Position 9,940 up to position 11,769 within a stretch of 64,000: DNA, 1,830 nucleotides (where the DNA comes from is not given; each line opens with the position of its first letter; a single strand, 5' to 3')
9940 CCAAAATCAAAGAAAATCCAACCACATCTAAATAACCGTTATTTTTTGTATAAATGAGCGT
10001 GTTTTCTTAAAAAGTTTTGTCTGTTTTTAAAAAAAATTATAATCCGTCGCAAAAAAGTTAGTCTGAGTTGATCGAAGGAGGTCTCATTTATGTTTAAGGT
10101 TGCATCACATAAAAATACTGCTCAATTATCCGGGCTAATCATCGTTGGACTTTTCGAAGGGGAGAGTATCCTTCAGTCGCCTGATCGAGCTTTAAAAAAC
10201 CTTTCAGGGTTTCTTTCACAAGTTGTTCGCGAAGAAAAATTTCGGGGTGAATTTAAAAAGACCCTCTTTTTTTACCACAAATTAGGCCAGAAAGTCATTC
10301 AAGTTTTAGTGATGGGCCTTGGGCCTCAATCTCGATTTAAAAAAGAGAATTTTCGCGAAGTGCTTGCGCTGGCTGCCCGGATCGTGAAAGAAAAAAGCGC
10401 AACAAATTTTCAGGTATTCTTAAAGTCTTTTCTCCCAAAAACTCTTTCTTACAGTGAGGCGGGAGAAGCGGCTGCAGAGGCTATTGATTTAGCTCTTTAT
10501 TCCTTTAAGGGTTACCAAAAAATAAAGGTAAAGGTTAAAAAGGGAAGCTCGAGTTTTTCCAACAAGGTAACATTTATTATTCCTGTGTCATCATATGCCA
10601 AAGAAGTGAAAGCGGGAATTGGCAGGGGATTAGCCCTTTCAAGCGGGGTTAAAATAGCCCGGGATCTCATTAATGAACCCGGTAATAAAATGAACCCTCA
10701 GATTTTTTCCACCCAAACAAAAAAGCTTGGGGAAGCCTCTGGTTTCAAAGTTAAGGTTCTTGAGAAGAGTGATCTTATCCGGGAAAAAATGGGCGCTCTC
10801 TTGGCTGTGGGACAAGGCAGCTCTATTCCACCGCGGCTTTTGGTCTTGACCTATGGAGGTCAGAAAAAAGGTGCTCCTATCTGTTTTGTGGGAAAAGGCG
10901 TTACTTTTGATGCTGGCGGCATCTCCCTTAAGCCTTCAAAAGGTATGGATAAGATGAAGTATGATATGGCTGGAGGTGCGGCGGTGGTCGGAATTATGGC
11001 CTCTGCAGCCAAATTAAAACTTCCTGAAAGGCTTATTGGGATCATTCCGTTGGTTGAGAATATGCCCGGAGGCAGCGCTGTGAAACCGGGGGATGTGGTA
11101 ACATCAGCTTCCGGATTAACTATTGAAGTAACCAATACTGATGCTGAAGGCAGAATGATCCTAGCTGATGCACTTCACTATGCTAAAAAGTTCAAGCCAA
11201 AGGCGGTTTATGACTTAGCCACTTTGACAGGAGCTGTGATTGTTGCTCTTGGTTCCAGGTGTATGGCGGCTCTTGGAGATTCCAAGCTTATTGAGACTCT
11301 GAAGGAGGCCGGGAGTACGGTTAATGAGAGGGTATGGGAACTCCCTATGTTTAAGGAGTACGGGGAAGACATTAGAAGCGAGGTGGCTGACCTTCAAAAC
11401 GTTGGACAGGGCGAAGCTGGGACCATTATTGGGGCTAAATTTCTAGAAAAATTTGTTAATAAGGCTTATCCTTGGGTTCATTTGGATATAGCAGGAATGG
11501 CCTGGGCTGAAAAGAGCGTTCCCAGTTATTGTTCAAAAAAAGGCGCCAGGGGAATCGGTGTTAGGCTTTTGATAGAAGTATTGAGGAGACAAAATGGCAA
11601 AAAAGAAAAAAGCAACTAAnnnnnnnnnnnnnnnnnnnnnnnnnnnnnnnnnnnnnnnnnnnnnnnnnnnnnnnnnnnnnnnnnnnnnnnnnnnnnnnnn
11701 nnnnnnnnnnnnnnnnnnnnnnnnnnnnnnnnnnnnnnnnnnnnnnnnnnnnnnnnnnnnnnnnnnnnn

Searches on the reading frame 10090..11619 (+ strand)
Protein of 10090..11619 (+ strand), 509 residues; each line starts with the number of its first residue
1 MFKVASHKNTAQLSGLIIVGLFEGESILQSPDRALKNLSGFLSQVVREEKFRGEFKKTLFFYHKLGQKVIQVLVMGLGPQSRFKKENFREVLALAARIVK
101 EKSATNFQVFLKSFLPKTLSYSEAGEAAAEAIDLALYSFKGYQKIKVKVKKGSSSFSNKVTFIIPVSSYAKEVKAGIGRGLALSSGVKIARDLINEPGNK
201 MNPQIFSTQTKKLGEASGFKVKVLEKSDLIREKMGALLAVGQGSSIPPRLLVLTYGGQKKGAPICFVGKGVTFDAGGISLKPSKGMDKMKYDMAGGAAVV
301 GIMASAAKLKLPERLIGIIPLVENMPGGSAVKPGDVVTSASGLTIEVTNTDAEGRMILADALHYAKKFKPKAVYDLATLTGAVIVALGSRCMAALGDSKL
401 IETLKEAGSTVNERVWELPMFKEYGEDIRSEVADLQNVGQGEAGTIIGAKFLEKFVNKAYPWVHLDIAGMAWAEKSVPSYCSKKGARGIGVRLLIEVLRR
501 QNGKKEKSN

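Call 5: search_protein_families(library=pfam, proteins=[window:10090-11619:+], max_evalue=0.001)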
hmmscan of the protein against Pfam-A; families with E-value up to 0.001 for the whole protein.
window:10090-11619:+ (509 aa): 2 families
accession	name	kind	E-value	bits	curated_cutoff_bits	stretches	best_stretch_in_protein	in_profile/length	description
PF00883.26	Peptidase_M17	-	8.2e-120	400.2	25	1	189-495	2-310/310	Cytosol aminopeptidase family, catalytic domain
PF02789.23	Peptidase_M17_N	-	4.5e-19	69.1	23.4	1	18-144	1-127/129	Cytosol aminopeptidase family, N-terminal domain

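Call 69: list_cluster_members(proteins=[P0001, P0074, window:10090-11619:+, window:53657-54982:+, window:52073-52981:+, window:49259-50212:+, window:45082-45858:-, window:11594-12181:+])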
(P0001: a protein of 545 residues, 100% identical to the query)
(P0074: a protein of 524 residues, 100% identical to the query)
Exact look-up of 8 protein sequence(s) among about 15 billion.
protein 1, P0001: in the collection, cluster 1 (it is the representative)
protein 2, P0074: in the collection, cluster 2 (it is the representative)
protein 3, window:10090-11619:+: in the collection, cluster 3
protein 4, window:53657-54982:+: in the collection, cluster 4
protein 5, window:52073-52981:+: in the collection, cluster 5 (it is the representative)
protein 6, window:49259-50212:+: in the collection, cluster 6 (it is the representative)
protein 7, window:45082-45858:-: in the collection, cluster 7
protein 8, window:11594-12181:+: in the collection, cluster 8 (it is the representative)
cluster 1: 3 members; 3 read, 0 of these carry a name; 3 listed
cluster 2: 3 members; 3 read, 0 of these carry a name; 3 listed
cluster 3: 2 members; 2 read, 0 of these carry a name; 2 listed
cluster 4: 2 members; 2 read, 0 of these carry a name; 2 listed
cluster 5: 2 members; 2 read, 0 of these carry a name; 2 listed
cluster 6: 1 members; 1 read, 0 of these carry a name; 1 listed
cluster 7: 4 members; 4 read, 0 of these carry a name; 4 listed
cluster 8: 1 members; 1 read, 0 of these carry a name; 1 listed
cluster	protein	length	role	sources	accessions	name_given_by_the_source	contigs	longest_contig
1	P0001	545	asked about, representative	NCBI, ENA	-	-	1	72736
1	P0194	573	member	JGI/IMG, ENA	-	-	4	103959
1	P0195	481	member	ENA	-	-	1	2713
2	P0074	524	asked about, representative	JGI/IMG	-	-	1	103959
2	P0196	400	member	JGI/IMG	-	-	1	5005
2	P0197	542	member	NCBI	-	-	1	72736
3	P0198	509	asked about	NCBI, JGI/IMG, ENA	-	-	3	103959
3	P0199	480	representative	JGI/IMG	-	-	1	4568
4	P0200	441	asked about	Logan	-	-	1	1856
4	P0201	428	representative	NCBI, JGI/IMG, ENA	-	-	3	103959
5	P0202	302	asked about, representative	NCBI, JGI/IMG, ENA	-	-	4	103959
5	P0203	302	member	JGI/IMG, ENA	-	-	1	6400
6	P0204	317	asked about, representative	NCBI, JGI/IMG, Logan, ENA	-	-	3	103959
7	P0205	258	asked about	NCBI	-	-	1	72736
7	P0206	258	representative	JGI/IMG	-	-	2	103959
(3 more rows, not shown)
